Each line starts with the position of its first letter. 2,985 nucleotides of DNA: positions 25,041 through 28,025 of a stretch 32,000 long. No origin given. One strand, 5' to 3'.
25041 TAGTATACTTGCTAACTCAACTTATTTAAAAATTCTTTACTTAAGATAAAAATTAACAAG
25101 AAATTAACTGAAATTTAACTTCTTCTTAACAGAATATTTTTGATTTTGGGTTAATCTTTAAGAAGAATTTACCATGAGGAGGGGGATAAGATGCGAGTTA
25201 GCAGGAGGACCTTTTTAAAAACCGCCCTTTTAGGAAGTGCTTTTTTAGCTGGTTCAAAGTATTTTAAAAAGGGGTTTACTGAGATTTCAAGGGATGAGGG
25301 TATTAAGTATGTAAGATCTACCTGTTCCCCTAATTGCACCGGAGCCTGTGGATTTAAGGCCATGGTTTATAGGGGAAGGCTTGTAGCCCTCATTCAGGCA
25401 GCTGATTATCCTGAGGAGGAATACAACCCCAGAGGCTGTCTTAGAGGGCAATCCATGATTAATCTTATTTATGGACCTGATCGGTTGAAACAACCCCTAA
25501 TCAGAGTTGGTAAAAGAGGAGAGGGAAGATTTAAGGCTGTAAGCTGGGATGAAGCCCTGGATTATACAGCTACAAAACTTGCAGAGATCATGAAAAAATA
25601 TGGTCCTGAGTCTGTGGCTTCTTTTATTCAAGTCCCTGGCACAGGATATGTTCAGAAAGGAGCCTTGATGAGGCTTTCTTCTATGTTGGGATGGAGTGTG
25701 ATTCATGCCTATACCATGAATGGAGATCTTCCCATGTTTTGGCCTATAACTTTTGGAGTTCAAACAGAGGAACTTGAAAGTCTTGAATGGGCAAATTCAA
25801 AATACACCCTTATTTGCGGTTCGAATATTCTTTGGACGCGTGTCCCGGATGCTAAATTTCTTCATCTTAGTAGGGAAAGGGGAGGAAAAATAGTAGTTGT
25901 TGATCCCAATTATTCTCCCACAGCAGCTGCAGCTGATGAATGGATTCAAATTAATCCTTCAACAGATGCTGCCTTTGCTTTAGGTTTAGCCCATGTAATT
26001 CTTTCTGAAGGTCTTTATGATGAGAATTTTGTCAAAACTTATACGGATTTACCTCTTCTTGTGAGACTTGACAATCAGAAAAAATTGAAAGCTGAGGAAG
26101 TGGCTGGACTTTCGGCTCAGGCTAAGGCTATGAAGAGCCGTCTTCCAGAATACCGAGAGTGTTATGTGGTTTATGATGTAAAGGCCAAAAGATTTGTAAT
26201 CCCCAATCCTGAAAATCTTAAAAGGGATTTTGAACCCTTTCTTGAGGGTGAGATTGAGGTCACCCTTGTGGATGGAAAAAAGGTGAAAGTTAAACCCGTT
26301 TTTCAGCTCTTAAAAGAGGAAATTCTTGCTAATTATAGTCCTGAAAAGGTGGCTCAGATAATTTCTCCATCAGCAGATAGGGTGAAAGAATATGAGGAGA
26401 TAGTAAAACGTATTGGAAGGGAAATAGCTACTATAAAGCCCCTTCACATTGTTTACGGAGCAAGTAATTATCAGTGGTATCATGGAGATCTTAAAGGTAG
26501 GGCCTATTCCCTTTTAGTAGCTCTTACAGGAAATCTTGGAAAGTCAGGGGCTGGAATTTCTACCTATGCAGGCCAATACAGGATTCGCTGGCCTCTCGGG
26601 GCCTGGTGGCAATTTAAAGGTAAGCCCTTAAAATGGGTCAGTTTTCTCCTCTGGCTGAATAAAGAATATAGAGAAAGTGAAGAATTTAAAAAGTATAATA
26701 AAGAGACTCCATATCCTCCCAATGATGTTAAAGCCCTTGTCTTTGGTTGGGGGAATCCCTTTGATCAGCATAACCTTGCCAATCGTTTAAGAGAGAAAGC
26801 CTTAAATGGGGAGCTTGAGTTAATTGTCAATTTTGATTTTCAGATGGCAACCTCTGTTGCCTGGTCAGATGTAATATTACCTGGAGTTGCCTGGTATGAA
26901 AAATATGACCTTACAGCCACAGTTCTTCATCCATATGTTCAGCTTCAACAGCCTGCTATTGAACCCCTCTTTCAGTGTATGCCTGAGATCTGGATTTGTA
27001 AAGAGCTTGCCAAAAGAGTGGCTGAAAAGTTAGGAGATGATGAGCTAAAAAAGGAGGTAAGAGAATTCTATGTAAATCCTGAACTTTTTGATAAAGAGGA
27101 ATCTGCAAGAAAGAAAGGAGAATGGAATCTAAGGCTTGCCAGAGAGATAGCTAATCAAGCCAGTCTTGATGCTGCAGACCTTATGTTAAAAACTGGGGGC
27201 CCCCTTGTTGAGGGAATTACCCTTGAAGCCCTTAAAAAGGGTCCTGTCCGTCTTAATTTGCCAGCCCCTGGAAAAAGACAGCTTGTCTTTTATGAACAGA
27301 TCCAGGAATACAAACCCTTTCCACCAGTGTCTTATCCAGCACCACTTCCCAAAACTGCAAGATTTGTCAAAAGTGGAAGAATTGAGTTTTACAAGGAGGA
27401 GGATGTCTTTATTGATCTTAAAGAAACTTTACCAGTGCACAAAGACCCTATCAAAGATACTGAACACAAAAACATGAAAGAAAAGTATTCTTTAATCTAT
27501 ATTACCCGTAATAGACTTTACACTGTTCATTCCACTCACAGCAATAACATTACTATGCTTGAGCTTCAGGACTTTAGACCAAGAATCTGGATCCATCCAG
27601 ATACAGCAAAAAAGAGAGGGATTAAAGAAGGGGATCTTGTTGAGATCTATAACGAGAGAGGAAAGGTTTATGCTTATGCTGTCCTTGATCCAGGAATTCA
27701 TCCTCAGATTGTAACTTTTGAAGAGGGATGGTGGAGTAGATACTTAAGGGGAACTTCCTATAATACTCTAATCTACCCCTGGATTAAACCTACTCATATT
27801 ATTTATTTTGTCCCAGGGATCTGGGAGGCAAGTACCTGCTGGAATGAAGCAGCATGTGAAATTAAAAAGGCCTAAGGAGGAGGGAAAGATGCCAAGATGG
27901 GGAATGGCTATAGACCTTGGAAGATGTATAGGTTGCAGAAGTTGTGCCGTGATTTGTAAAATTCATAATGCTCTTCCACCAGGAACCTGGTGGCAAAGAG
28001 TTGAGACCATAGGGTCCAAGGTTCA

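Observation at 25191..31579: Six-gene operon: periplasmic NarG-like molybdoenzyme wired to an NrfD-type anchor and coupled to CBS and HPP proteins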

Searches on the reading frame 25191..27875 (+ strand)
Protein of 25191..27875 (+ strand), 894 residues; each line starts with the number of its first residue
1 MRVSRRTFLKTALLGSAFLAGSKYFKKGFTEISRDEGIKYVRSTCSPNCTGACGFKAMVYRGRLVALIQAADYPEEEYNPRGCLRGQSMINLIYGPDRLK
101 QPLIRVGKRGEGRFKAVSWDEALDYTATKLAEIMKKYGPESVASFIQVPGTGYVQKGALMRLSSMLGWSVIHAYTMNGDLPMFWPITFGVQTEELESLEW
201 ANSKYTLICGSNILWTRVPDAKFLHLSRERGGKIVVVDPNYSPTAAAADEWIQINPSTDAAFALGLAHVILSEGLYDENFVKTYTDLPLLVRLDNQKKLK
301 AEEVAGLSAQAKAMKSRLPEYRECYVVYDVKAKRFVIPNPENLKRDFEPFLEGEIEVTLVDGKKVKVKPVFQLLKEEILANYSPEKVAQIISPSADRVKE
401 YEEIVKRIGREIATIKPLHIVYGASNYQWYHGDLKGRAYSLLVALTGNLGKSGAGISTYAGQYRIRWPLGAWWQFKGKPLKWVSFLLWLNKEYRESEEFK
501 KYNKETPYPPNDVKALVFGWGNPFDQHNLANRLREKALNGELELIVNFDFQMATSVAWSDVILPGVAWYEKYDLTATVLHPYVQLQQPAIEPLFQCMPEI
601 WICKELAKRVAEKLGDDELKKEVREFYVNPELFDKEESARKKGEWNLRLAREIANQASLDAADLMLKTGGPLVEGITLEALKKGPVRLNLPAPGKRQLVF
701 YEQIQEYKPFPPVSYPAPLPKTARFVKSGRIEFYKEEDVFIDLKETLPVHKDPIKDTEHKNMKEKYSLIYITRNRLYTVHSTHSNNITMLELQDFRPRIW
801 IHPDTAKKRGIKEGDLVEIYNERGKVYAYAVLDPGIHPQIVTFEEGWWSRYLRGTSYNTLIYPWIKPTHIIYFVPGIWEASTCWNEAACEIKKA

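Call 3: search_protein_families(library=pfam, proteins=[window:25191-27875:+], max_evalue=0.01)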
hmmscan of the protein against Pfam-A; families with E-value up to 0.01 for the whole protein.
window:25191-27875:+ (894 aa): 4 families
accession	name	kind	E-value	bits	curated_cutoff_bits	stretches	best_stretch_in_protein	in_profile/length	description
PF00384.28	Molybdopterin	-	2.7e-48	165.3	24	1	98-609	1-353/353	Molybdopterin oxidoreductase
PF01568.27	Molydop_binding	-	2.9e-25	88.9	26.8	1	768-869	1-101/110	Molydopterin dinucleotide binding domain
PF04879.21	Molybdop_Fe4S4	-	1.6e-09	38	22.7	1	39-94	2-54/55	Molybdopterin oxidoreductase Fe4S4 domain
PF17785.7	PUA_3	-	0.0067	16.6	22.6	0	800-834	17-53/64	PUA-like domain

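Call 4: search_protein_families(library=ncbifam, proteins=[window:25191-27875:+], max_evalue=0.01)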
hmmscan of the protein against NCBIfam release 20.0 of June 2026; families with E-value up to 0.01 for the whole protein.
window:25191-27875:+ (894 aa): 26 families (the best 25 are shown)
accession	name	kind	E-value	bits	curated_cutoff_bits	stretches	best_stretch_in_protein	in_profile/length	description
TIGR03479.1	DMSO_red_II_alp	subfamily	7.5e-151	504.1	984.75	1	42-871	59-886/913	molybdopterin-dependent oxidoreductase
TIGR01580.1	narG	equivalog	3.4e-86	289.9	1084.15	5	108-339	151-387/1235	nitrate reductase subunit alpha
TIGR02166.1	dmsA_ynfE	subfamily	5.8e-85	285.9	777.7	3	3-284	1-298/794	DMSO/selenate family reductase complex A subunit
NF042978.1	EthbenzDh_ebdA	equivalog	4.2e-75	253.2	2000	2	57-460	101-483/977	ethylbenzene dehydrogenase subunit alpha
NF012032.0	PRK15488.1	equivalog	2.2e-65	221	694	3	1-286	1-282/759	thiosulfate reductase PhsA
NF041884.1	selenate_YnfF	exception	7.2e-61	206.1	1650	3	3-284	1-298/798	selenate/tellurate reductase subunit YnfF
NF011566.1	PRK14990.1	exception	9.8e-61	205.7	1600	3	2-284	13-318/814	dimethylsulfoxide reductase subunit A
NF041885.1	selenate_YnfE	exception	5.2e-59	199.9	1675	3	3-284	3-305/805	selenate/tellurate reductase subunit YnfE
TIGR01591.1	Fdh-alpha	equivalog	1.1e-52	179.1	666.25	4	46-284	3-237/672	formate dehydrogenase subunit alpha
TIGR00509.1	bisC_fam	subfamily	1.4e-43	149.3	1017.55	3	77-286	25-260/772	molybdopterin guanine dinucleotide-containing S/N-oxide reductase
NF011682.0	PRK15102.1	equivalog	2.9e-38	131.5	909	4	796-859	712-775/829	trimethylamine-N-oxide reductase TorA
TIGR02164.1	torA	equivalog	9.4e-38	129.9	1465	4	796-855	708-767/824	trimethylamine-N-oxide reductase TorA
NF047855.1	AssmNtatRedNasC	equivalog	7.5e-32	110.4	1100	2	27-286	6-264/708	assimilatory nitrate reductase catalytic subunit NasC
NF010055.0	PRK13532.1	equivalog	9e-27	93.6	904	1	1-330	1-340/830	nitrate reductase catalytic subunit NapA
NF041714.1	arsenate_red_ArrA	equivalog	4.9e-26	91.1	1600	1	37-286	47-297/848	arsenate respiratory reductase molybdopterin-containing subunit ArrA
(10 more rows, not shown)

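Call 6: find_homologous_proteins(query=window:25191-27875:+)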
Query window:25191-27875:+ (894 aa): 1198 proteins with E <= 0.001 among 8000 candidates; the best 120 are listed.
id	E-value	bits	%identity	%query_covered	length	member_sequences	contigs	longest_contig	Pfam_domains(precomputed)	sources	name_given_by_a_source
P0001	0.0e+0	1983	93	100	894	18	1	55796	PF00384.28,PF01568.28,PF04879.22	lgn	-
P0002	0.0e+0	1762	82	100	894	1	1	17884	PF00384.28,PF01568.28,PF04879.22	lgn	-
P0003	0.0e+0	1709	79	100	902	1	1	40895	PF00384.28,PF01568.28,PF04879.22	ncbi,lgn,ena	-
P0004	0.0e+0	1595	74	100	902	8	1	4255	PF00384.28,PF01568.28,PF04879.22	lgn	-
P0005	0.0e+0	1561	72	100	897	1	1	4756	PF00384.28,PF01568.28,PF04879.22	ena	-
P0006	0.0e+0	1559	72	100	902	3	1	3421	PF00384.28,PF01568.28,PF04879.22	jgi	-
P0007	0.0e+0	1552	72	100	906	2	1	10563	PF00384.28,PF01568.28,PF04879.22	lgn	-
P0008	0.0e+0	1550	71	100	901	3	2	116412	PF00384.28,PF01568.28,PF04879.22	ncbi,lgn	ncbi:MAG: molybdopterin-dependent oxidoreductase [Nitrospirota bacterium]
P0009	0.0e+0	1535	71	100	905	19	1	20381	PF00384.28,PF01568.28,PF04879.22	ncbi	-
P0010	0.0e+0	1535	72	100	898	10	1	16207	PF00384.28,PF01568.28,PF04879.22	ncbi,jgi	-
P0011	0.0e+0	1534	71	100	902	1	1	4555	PF00384.28,PF01568.28,PF04879.22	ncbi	-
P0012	0.0e+0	1533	70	100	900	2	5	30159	PF00384.28,PF01568.28,PF04879.22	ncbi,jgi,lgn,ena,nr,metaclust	ncbi:MAG: molybdopterin oxidoreductase [Nitrospirae bacterium GWD2_57_9]|nr:MAG: molybdopterin oxido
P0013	0.0e+0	1533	70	100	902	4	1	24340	PF00384.28,PF01568.28,PF04879.22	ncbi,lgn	ncbi:MAG: molybdopterin-dependent oxidoreductase [Thermodesulfovibrionales bacterium]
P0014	0.0e+0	1528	71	100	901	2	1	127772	PF00384.28,PF01568.28,PF04879.22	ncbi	ncbi:MAG: molybdopterin-dependent oxidoreductase [Nitrospirota bacterium]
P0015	0.0e+0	1524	71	100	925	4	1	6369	PF00384.28,PF01568.28,PF04879.22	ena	-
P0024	0.0e+0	1503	71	100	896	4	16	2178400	PF00384.28,PF01568.28,PF04879.22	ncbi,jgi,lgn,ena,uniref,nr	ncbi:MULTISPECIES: molybdopterin-dependent oxidoreductase [Archaeoglobus]|uniref:Molybdopterin oxido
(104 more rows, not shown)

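Call 7: find_encoding_contigs(protein=P0024, flank=8000, max_places=2)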
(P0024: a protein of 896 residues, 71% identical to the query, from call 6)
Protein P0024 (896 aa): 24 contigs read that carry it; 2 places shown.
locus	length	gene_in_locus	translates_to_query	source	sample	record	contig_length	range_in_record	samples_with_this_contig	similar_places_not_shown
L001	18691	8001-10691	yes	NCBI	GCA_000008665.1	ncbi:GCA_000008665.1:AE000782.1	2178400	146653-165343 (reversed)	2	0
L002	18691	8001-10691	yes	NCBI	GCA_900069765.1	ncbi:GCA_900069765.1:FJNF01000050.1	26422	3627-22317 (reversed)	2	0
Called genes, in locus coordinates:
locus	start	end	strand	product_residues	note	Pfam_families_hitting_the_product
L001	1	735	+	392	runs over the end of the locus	PF00266:Aminotran_5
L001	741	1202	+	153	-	PF01592:NifU_N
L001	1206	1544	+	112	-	-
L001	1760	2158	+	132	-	PF13686:DrsE_2 (weak)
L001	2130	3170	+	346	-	-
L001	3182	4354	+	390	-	PF00155:Aminotran_1_2 (weak), PF00266:Aminotran_5, PF05889:SepSecS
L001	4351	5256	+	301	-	PF02596:DUF169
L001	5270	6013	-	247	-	-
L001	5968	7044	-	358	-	PF01629:DUF22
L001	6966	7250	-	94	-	PF01629:DUF22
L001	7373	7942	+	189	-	PF02663:FmdE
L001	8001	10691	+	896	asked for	PF04879:Molybdop_Fe4S4, PF00384:Molybdopterin, PF01568:Molydop_binding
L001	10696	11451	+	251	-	PF12838:Fer4_7 (weak), PF13247:Fer4_11, PF00037:Fer4, PF12797:Fer4_2 (weak), PF12837:Fer4_6 (weak), PF13237:Fer4_10, PF13187:Fer4_9 (weak), PF13247:Fer4_11, +1 more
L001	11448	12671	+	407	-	PF03916:NrfD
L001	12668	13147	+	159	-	PF02613:Nitrate_red_del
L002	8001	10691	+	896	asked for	PF04879:Molybdop_Fe4S4, PF00384:Molybdopterin, PF01568:Molydop_binding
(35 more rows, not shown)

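Call 8: find_related_loci(query=window:25191-27875:+, collection=genome_contigs, flank=8000)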
Query window:25191-27875:+ (894 aa) in genome_contigs; peptide patterns used: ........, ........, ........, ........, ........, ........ (x = any residue, [..] = any of these).
122 stretches matched a pattern; 107 encode a relative of the query (tblastn E <= 1e-3); the best 80 are kept; 80 distinct loci.
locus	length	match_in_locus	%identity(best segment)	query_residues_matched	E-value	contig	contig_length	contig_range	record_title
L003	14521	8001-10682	93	1-894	0e+0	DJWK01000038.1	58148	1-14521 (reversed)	MAG TPA_asm: Thermodesulfobacteriaceae bacterium UBA6232 UBA6232_contig_71117, whole genome shotgun sequence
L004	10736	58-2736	93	1-893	0e+0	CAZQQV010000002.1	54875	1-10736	MAG TPA_asm: uncultured Caldimicrobium sp. isolate binchicken_co71_39 genome assembly, contig: NODE_223_length_54875_cov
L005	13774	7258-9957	79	1-894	0e+0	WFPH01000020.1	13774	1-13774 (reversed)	MAG: Thermosulfurimonas sp. isolate S012_5 k151_142080, whole genome shotgun sequence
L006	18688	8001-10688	71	1-894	0e+0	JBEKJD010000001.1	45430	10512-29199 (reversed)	MAG: Dissulfurispiraceae bacterium isolate SPRUCE 315 SPRUCE_315_1, whole genome shotgun sequence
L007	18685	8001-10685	71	1-894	0e+0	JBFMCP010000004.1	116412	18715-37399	MAG: Nitrospirota bacterium isolate MAG196 MAG196_4, whole genome shotgun sequence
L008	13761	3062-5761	70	1-894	0e+0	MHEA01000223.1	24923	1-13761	MAG: Nitrospirae bacterium GWC2_57_9 gwc2_scaffold_7491, whole genome shotgun sequence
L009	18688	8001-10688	70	1-894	0e+0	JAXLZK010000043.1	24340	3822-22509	MAG: Thermodesulfovibrionales bacterium isolate STL-NIT1 opera.106.fa-43, whole genome shotgun sequence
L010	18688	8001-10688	71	1-894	0e+0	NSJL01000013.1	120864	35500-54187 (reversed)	MAG: Nitrospira sp. isolate Ru_enrich_NS NODE_86_length_120864_cov_109.806, whole genome shotgun sequence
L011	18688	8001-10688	70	1-894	0e+0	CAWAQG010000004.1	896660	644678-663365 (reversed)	MAG: Nitrospirota bacterium isolate MFD03726.bin.1.191 genome assembly, contig: contig_32802, whole genome shotgun seque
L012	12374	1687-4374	70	1-894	0e+0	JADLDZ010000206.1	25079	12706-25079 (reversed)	MAG: Nitrospirales bacterium isolate SJ299 c_000000484049, whole genome shotgun sequence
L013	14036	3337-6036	70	1-894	0e+0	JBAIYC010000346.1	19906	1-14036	MAG: Nitrospirota bacterium isolate bin_6 c_000001930565, whole genome shotgun sequence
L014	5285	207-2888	70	1-894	0e+0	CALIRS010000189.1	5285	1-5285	MAG: uncultured bacterium isolate S1_Bin_METABAT__199_sub genome assembly, contig: c_000002746134, whole genome shotgun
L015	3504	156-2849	72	1-894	0e+0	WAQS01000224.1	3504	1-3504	MAG: Ferroglobus sp. isolate S146_96 k151_653971, whole genome shotgun sequence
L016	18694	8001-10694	70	1-894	0e+0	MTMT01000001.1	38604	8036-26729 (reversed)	MAG: Archaeoglobus sp. JdFR-32 JGI24020J35080_1000383, whole genome shotgun sequence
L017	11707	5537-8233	70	1-893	0e+0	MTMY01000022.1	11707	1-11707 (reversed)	MAG: Archaeoglobus sp. JdFR-37 JGI24020J35080_1001592, whole genome shotgun sequence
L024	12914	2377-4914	56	1-894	0e+0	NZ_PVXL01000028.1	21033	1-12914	Neomoorella stamsii strain DSM 26217 MOST_contig000028, whole genome shotgun sequence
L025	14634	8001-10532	54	3-894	0e+0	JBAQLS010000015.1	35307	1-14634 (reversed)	MAG: Carboxydocellales bacterium isolate MFD12068_ilm_asm_bin15 k127_1684, whole genome shotgun sequence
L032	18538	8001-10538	54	1-893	0e+0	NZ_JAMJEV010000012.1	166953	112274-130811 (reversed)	Desulfosporosinus nitroreducens strain P130 NODE_12_length_166953_cov_148.422218, whole genome shotgun sequence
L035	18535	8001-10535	54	3-894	0e+0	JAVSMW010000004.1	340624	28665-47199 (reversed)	MAG: Thermincola sp. isolate NRBC_bin_10V2 Thermincola_NRBC_Contig_04, whole genome shotgun sequence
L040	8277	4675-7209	54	1-893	0e+0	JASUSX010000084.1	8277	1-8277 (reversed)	MAG: Clostridia bacterium isolate DJKA97_NP-J24_bin.6 scaffold_2665, whole genome shotgun sequence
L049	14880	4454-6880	52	38-894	0e+0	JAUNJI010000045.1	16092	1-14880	MAG: Eubacteriales bacterium isolate S2A_St_20 NODE_1087_length_16092_cov_18.094968, whole genome shotgun sequence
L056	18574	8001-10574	50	1-894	0e+0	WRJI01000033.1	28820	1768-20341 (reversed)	MAG: Peptococcaceae bacterium isolate Nt197P3bin79 Ga0082212_10002181, whole genome shotgun sequence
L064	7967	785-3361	49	1-894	0e+0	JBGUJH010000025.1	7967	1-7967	MAG: Lachnospiraceae bacterium isolate ruminal_MAG_308 ruminal_MAG_308_contig_0025, whole genome shotgun sequence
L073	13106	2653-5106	49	38-894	0e+0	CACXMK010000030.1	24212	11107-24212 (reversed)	MAG: uncultured Lachnospiraceae bacterium isolate RUG11393 genome assembly, contig: RUG11393_asm_30, whole genome shotgu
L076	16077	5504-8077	49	1-894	0e+0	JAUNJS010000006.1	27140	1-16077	MAG: Eubacteriales bacterium isolate S2M_St_27 NODE_81_length_27140_cov_10.359203, whole genome shotgun sequence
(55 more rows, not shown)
